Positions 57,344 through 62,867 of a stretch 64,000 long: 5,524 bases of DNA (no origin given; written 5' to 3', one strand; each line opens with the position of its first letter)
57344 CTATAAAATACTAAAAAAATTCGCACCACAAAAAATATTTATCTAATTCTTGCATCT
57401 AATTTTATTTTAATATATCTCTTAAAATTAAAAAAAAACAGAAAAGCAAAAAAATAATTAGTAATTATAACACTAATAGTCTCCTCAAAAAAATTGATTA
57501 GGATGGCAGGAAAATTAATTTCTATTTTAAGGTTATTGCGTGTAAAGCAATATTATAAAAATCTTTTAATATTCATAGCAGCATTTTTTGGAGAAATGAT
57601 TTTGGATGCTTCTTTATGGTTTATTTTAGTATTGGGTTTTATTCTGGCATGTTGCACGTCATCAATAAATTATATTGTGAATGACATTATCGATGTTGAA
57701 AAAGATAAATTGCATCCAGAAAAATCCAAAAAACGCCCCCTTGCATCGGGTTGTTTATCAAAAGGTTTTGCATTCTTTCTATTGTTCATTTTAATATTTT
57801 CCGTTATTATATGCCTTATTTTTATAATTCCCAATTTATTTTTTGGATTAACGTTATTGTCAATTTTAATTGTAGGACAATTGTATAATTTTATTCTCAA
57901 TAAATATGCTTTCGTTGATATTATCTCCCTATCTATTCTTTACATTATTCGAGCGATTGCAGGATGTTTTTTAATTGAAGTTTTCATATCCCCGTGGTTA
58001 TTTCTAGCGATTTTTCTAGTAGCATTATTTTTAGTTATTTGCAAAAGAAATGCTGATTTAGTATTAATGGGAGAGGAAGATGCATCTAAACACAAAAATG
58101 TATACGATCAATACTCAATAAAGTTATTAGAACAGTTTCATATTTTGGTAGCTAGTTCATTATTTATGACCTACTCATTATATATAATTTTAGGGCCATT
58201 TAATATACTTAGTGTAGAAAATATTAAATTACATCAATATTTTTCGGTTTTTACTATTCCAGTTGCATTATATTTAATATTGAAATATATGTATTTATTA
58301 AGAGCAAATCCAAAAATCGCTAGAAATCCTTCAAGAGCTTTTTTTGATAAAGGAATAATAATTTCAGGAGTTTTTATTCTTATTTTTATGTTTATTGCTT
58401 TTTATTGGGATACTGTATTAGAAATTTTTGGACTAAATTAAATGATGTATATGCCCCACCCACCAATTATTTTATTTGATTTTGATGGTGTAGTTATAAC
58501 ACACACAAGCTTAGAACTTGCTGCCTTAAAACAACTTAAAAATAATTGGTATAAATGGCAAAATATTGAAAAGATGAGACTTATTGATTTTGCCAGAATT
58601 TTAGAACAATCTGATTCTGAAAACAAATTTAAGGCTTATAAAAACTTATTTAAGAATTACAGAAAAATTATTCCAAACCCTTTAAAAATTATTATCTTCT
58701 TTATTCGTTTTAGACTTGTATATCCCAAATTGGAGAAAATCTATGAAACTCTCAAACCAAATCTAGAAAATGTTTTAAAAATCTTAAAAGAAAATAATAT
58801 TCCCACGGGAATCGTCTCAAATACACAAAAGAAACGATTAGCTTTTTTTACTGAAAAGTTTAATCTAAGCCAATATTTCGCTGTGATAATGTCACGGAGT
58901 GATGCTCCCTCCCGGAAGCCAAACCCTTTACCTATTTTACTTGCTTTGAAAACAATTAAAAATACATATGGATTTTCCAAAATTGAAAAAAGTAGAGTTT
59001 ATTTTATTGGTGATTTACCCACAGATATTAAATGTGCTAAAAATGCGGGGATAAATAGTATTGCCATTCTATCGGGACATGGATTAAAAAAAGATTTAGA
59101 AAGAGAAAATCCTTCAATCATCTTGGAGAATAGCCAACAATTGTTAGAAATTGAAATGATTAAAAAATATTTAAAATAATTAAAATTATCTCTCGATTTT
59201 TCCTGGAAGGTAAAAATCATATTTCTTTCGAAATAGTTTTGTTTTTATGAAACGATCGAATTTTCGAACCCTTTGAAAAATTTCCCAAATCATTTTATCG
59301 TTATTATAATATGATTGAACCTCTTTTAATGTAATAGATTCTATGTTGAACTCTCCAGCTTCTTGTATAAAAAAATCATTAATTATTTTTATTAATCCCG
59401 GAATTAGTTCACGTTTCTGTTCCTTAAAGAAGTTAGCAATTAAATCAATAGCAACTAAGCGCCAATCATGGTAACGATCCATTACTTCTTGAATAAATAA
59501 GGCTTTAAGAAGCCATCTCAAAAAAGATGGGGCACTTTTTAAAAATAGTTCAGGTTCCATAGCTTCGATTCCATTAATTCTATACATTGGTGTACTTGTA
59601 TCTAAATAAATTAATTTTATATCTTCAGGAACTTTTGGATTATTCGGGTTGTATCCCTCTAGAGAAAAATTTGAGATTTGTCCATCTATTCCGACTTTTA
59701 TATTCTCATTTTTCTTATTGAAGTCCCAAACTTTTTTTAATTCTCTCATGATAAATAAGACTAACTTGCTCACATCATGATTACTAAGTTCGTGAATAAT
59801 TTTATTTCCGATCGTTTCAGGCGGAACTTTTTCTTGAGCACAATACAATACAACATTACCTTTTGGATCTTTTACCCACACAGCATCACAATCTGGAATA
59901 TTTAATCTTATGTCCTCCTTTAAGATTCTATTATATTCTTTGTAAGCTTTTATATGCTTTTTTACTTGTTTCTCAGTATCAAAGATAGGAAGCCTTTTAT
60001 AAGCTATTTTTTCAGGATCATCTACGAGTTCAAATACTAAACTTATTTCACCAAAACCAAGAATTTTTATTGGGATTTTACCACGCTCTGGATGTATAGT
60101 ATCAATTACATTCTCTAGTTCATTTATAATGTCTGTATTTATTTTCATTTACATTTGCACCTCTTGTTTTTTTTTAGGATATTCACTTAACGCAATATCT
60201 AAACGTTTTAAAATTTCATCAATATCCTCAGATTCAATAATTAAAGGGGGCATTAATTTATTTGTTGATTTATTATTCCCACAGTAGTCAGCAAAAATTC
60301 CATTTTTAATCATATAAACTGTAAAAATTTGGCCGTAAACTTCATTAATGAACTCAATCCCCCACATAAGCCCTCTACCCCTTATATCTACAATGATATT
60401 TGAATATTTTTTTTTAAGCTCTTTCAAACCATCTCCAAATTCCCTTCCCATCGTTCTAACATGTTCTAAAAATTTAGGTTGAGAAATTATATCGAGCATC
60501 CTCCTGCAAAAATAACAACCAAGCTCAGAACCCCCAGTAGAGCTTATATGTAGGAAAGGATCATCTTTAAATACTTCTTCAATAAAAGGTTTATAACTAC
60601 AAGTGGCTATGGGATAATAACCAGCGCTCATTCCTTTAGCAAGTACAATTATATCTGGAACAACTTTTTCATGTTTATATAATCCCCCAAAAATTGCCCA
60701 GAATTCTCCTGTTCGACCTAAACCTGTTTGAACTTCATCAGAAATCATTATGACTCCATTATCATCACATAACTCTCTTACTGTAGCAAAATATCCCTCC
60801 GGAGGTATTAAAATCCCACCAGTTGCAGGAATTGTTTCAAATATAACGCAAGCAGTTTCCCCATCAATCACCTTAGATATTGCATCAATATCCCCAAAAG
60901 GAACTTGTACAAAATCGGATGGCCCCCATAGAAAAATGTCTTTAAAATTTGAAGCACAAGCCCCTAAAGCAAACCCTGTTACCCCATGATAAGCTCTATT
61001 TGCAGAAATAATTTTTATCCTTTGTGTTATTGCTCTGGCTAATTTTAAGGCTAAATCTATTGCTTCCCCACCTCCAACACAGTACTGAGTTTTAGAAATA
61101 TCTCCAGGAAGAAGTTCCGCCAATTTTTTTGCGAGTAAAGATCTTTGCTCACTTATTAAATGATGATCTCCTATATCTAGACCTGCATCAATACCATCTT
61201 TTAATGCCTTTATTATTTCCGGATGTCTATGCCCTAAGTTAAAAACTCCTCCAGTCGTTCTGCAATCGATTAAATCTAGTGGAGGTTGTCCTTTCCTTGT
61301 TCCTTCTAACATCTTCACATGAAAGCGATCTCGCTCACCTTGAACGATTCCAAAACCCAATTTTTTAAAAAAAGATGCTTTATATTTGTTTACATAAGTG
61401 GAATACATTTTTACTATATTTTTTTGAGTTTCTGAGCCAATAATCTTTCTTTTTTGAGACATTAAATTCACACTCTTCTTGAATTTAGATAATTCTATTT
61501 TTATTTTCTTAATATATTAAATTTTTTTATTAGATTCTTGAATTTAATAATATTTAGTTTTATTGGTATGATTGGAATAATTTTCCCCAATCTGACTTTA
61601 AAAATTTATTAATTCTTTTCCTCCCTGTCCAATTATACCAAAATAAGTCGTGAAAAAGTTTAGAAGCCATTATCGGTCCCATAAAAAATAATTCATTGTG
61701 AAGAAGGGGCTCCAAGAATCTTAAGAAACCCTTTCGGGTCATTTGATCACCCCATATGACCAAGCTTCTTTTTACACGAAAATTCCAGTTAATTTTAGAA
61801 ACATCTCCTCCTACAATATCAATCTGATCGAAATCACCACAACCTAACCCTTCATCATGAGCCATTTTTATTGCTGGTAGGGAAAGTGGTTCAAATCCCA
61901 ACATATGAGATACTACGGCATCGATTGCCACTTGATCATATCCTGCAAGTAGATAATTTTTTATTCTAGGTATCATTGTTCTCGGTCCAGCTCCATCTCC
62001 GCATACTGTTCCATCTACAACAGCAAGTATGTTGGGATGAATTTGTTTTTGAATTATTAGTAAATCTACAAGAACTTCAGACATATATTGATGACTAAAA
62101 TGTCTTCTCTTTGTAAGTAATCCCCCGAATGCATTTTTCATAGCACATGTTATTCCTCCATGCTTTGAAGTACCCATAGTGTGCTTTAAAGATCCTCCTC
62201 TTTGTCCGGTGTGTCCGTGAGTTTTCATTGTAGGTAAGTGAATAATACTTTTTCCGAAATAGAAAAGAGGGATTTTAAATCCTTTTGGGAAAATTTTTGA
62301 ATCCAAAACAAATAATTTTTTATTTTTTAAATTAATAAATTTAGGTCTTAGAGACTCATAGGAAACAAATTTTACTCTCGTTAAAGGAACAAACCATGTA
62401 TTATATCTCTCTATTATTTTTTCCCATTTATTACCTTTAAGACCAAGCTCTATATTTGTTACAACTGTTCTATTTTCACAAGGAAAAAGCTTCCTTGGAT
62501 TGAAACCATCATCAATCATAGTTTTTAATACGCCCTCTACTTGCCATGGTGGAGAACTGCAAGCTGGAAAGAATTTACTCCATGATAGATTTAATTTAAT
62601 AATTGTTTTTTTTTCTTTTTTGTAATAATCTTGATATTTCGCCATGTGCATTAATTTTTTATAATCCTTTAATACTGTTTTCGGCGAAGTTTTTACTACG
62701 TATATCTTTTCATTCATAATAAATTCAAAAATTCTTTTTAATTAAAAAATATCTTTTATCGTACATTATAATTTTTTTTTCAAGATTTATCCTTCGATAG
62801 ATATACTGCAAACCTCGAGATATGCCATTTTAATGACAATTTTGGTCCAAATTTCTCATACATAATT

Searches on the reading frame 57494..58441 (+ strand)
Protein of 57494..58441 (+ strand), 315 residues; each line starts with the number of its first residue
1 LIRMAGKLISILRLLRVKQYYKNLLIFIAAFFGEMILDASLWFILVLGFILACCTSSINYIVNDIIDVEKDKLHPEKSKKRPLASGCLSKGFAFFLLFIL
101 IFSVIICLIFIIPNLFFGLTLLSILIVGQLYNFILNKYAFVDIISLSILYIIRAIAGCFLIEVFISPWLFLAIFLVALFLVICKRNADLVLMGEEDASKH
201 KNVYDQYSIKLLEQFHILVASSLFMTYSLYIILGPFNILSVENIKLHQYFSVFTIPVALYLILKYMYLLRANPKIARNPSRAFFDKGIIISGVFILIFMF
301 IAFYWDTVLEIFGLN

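Call 37: search_protein_families(library=pfam, proteins=[window:57494-58441:+], max_evalue=0.0001)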
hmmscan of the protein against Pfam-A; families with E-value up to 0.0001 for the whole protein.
window:57494-58441:+ (315 aa): 1 family
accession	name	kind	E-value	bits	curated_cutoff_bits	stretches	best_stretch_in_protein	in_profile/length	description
PF01040.23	UbiA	-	1.3e-19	70.9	34.2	1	33-274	8-238/250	UbiA prenyltransferase family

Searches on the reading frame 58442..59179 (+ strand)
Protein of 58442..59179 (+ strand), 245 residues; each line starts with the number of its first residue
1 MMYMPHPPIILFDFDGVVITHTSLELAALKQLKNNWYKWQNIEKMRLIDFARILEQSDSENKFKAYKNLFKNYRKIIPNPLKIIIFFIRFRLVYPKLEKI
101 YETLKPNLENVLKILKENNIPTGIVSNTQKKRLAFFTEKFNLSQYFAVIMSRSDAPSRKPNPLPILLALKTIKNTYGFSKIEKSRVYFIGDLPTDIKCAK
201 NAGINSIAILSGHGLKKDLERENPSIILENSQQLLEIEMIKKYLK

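Call 37: search_protein_families(library=pfam, proteins=[window:58442-59179:+], max_evalue=0.0001)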
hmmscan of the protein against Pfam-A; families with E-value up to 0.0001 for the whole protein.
window:58442-59179:+ (245 aa): 4 families
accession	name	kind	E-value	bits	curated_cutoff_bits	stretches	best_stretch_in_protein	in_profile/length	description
PF13419.12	HAD_2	-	2.1e-25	90.3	23.8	1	10-209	1-178/178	Haloacid dehalogenase-like hydrolase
PF00702.32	Hydrolase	-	5.8e-18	66.4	26.4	1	9-203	3-191/191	haloacid dehalogenase-like hydrolase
PF13242.12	Hydrolase_like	-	4.4e-11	43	22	1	158-230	3-71/75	HAD-hyrolase-like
PF12710.13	HAD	-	3.2e-06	28.1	27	1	10-200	1-189/189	haloacid dehalogenase-like hydrolase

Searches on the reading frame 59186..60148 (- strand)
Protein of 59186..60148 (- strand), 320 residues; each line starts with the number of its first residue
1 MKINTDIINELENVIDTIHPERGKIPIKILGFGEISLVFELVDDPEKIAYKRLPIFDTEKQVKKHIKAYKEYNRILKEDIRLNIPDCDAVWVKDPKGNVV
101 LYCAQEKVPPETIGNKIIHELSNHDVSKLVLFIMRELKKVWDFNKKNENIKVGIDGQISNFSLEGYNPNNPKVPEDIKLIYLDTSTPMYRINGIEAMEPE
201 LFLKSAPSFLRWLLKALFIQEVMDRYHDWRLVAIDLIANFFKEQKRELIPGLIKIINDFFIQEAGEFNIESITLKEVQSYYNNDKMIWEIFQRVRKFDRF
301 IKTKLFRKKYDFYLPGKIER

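Call 37: search_protein_families(library=pfam, proteins=[window:59186-60148:-], max_evalue=0.0001)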
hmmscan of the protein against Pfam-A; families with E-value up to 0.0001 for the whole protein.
window:59186-60148:- (320 aa): 1 family
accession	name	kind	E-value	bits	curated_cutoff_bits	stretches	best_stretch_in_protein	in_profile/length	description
PF19709.4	DUF6206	-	1.1e-18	67.8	30.4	1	11-299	2-271/271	Family of unknown function (DUF6206)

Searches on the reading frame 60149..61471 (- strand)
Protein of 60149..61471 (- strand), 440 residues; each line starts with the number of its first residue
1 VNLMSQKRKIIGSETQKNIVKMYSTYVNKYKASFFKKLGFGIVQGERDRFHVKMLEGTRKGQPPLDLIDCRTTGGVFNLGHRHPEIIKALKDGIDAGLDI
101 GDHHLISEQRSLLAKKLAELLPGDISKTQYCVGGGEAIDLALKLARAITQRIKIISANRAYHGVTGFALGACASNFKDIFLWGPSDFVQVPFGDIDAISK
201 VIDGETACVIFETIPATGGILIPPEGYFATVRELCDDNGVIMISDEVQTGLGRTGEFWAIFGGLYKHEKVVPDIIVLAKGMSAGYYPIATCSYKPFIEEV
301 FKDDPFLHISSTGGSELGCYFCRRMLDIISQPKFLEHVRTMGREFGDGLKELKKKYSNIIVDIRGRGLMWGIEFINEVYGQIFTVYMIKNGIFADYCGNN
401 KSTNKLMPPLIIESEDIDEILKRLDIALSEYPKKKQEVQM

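Call 37: search_protein_families(library=pfam, proteins=[window:60149-61471:-], max_evalue=0.0001)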
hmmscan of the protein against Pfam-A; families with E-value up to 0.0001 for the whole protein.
window:60149-61471:- (440 aa): 1 family
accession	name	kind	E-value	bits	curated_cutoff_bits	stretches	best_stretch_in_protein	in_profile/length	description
PF00202.27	Aminotran_3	-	2.1e-72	244.5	30.5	1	67-427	29-402/403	Aminotransferase class-III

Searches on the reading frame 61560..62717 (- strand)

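Call 37: search_protein_families(library=pfam, proteins=[window:61560-62717:-], max_evalue=0.0001)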
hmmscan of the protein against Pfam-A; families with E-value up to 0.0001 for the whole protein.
window:61560-62717:- (385 aa): 1 family
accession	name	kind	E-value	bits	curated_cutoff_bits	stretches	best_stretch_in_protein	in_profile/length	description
PF04015.17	DUF362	-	1.4e-16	61.6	24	1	187-269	114-198/200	Domain of unknown function (DUF362)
